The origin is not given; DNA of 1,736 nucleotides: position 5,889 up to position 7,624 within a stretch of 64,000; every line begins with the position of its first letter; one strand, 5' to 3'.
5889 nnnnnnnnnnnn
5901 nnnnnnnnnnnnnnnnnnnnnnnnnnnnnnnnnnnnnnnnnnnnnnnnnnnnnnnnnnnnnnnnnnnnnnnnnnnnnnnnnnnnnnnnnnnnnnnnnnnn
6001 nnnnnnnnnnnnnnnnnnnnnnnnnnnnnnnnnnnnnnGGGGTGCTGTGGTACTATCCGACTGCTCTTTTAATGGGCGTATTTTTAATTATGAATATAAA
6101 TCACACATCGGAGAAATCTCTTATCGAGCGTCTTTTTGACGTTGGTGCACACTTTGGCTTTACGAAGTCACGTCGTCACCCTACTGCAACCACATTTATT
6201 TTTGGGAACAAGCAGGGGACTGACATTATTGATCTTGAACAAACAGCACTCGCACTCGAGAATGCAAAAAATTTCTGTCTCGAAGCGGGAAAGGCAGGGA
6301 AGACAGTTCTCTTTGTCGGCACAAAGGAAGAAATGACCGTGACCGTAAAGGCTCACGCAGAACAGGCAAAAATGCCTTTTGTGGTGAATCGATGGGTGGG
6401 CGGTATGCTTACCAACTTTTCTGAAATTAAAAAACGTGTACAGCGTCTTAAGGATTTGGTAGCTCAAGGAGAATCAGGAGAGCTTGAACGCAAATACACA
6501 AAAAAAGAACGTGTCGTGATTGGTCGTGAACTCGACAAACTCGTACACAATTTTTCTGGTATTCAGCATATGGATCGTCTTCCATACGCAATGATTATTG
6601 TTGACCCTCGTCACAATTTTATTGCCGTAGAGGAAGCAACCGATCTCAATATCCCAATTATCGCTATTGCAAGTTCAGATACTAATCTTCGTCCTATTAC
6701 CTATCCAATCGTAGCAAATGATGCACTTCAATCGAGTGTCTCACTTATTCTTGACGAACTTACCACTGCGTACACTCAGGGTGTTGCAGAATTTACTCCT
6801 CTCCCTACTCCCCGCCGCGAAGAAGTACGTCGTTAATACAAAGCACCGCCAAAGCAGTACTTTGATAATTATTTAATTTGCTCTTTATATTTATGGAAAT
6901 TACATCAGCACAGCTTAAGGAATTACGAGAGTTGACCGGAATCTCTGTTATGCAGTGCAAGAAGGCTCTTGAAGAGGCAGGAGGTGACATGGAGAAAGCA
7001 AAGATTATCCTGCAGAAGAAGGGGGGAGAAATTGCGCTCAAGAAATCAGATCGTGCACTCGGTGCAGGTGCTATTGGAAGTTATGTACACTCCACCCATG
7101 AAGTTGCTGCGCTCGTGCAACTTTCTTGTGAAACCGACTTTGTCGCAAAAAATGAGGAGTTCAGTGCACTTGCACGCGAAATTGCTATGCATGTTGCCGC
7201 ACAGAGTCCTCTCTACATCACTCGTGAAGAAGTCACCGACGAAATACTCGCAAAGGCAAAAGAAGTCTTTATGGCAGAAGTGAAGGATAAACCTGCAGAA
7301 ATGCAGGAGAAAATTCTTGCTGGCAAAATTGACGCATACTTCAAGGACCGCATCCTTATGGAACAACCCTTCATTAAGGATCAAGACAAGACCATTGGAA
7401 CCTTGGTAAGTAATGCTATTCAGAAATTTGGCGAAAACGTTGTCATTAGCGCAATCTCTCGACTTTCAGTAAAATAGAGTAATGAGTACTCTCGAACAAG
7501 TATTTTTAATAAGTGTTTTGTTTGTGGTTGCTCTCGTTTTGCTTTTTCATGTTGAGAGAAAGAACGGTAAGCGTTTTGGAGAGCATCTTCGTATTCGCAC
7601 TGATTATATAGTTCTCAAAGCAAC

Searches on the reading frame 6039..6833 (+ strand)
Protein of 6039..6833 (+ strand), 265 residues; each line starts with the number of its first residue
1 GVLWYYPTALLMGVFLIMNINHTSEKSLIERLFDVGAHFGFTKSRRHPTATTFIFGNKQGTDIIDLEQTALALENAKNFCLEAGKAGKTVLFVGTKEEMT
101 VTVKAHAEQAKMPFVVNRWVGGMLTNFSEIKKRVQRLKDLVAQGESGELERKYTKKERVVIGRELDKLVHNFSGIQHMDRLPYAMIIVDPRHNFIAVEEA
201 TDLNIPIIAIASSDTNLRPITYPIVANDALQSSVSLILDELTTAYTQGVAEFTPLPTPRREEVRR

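Call 32: search_protein_families(library=pfam, proteins=[window:6039-6833:+], max_evalue=0.001)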
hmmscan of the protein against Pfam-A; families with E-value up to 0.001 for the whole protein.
window:6039-6833:+ (265 aa): 1 family
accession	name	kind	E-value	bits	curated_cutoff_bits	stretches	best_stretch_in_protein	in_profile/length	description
PF00318.25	Ribosomal_S2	-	5.3e-66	222.4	26.1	1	32-248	1-216/216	Ribosomal protein S2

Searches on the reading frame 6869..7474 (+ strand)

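Call 32: search_protein_families(library=pfam, proteins=[window:6869-7474:+], max_evalue=0.001)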
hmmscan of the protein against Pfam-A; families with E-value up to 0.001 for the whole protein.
window:6869-7474:+ (202 aa): 3 families
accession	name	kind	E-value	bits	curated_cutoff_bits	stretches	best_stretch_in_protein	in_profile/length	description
PF00889.24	EF_TS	-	1.2e-29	103.8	27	1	44-186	56-193/204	Elongation factor TS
PF25025.1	EF-Ts_N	-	1.8e-07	31.4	33.2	1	9-50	10-52/60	Elongation factor Ts, mitochondrial, N-terminal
PF22566.2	UBA_8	-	0.00033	20.8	26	1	16-44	7-35/46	UBA-like domain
